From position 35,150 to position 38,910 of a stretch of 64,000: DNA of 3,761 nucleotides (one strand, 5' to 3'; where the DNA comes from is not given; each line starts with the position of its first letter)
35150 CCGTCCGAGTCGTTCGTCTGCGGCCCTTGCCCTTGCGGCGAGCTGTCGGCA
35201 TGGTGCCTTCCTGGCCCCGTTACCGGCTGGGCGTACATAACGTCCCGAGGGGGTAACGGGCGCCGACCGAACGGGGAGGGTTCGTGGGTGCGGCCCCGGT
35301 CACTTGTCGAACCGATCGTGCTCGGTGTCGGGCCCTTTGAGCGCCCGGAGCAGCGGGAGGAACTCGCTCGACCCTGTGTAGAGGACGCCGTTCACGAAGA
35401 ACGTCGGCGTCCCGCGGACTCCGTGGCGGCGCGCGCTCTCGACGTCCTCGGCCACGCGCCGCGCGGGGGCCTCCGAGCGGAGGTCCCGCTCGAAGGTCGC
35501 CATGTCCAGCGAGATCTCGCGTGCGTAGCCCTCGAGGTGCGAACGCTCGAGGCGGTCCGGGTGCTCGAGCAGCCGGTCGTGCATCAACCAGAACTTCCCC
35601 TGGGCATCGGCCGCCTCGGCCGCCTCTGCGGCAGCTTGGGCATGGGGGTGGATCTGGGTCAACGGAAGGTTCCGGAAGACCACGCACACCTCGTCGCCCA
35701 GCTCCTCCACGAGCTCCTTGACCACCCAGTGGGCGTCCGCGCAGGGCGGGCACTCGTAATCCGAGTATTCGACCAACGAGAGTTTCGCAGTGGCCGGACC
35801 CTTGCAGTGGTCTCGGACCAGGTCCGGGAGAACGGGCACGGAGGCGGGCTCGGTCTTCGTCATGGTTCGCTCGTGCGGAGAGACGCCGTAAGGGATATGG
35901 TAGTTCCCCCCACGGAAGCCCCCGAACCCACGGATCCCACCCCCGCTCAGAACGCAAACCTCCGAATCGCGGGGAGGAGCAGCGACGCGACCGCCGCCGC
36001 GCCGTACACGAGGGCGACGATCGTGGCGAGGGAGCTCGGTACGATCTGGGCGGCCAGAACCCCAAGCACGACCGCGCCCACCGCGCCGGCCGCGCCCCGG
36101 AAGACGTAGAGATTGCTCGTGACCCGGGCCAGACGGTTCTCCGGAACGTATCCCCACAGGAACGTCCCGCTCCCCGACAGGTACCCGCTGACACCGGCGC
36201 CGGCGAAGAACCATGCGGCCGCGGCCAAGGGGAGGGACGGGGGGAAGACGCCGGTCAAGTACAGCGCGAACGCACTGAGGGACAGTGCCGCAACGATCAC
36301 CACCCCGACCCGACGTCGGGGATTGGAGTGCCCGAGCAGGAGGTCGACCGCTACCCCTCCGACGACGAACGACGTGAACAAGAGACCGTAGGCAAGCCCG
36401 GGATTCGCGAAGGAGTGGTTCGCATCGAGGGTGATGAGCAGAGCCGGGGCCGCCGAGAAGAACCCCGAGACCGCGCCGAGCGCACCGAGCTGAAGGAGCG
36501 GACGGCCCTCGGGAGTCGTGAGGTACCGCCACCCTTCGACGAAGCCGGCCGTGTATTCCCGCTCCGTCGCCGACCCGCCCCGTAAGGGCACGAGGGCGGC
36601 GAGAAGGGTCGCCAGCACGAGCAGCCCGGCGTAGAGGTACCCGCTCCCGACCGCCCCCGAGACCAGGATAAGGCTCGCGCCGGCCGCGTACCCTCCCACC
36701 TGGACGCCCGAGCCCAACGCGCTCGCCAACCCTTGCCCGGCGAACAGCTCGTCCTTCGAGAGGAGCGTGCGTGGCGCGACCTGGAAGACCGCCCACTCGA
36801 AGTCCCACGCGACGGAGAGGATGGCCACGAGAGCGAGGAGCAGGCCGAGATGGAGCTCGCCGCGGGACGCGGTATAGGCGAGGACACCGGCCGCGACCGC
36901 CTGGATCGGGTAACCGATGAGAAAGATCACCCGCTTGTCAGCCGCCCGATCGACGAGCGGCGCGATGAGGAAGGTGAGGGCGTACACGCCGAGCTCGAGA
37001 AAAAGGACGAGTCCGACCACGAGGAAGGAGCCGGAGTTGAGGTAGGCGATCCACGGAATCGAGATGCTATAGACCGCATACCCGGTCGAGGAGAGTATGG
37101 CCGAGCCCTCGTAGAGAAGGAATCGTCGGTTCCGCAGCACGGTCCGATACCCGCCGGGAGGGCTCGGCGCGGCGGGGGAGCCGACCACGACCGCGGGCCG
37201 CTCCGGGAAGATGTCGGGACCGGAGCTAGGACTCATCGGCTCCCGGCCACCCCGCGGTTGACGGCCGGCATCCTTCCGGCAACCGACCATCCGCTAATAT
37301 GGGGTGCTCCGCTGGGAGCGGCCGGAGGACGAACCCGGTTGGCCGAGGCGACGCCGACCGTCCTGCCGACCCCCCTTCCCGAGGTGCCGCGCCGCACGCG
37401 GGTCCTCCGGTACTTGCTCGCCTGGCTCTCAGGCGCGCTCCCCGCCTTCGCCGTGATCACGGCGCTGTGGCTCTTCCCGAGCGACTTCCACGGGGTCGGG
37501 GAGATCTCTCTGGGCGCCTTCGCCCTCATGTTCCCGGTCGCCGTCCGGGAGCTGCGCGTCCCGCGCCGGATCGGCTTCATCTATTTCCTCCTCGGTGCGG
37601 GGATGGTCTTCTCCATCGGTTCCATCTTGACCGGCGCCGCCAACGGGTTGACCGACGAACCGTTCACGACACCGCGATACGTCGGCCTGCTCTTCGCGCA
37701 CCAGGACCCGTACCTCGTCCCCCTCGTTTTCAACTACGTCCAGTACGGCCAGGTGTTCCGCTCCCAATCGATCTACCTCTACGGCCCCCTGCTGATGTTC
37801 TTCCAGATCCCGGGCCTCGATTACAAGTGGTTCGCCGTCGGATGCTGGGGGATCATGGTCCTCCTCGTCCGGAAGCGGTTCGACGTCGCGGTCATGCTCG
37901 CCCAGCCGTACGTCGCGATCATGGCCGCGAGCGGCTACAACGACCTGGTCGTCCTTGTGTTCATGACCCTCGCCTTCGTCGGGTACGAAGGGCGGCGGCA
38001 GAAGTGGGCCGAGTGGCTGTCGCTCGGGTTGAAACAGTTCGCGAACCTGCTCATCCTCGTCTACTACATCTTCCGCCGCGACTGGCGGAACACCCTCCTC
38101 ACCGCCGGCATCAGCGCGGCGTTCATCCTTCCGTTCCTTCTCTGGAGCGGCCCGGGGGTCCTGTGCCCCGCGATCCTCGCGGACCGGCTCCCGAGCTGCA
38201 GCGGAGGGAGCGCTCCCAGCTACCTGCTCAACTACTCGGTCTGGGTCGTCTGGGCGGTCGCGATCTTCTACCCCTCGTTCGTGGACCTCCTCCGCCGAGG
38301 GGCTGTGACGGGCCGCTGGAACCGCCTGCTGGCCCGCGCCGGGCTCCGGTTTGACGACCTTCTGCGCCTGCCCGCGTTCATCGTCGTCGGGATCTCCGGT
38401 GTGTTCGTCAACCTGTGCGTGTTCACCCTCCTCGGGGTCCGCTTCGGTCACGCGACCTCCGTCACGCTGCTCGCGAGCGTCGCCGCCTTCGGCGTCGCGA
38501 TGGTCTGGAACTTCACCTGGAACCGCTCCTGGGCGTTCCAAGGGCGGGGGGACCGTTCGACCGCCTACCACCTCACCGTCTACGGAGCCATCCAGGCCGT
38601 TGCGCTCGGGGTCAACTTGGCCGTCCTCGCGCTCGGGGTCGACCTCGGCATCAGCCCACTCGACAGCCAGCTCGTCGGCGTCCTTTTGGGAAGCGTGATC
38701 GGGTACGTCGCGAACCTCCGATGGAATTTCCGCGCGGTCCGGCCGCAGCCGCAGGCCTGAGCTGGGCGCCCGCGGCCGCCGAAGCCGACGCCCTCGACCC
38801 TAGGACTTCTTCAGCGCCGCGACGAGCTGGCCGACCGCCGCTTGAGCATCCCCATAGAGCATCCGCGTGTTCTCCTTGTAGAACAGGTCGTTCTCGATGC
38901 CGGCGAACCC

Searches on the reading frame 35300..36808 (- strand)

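Call 61: search_protein_families(library=pfam, proteins=[window:35300-36808:-], max_evalue=0.00001)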
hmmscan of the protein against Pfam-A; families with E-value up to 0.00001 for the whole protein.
window:35300-36808:- (502 aa): 2 families
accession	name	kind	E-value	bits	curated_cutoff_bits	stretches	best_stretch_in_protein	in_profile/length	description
PF13462.12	Thioredoxin_4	-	2.1e-20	74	23.2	1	333-485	5-158/165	Thioredoxin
PF01323.26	DSBA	-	7.2e-15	55.7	25.6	1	345-486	2-186/191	DSBA-like thioredoxin domain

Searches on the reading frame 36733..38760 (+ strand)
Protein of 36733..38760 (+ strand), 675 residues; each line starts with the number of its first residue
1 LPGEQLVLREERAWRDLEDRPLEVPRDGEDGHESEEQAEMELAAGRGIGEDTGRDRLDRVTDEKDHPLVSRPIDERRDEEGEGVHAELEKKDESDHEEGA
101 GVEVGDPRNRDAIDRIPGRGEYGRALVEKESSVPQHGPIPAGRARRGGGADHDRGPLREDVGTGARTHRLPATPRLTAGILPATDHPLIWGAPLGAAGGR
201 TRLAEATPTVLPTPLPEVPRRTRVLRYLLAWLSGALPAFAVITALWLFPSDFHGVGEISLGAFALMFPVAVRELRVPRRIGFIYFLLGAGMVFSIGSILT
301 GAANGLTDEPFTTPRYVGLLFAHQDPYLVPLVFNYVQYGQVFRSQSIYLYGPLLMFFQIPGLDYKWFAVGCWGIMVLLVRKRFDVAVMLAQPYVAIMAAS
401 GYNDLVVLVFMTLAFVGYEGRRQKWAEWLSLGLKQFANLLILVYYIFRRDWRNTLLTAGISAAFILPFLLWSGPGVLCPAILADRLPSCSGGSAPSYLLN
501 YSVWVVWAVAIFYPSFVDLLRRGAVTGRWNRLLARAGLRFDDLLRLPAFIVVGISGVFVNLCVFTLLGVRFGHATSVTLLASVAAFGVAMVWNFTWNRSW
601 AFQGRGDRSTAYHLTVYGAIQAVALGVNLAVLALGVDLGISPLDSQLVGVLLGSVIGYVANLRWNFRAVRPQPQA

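Call 61: search_protein_families(library=pfam, proteins=[window:36733-38760:+], max_evalue=0.00001)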
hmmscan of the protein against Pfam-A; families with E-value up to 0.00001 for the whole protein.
window:36733-38760:+ (675 aa): 1 family
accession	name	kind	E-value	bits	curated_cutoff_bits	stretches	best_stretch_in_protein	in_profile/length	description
PF04138.20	GtrA_DPMS_TM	-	1.5e-16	61.1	26.1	1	549-666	2-117/117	GtrA/DPMS, transmembrane domain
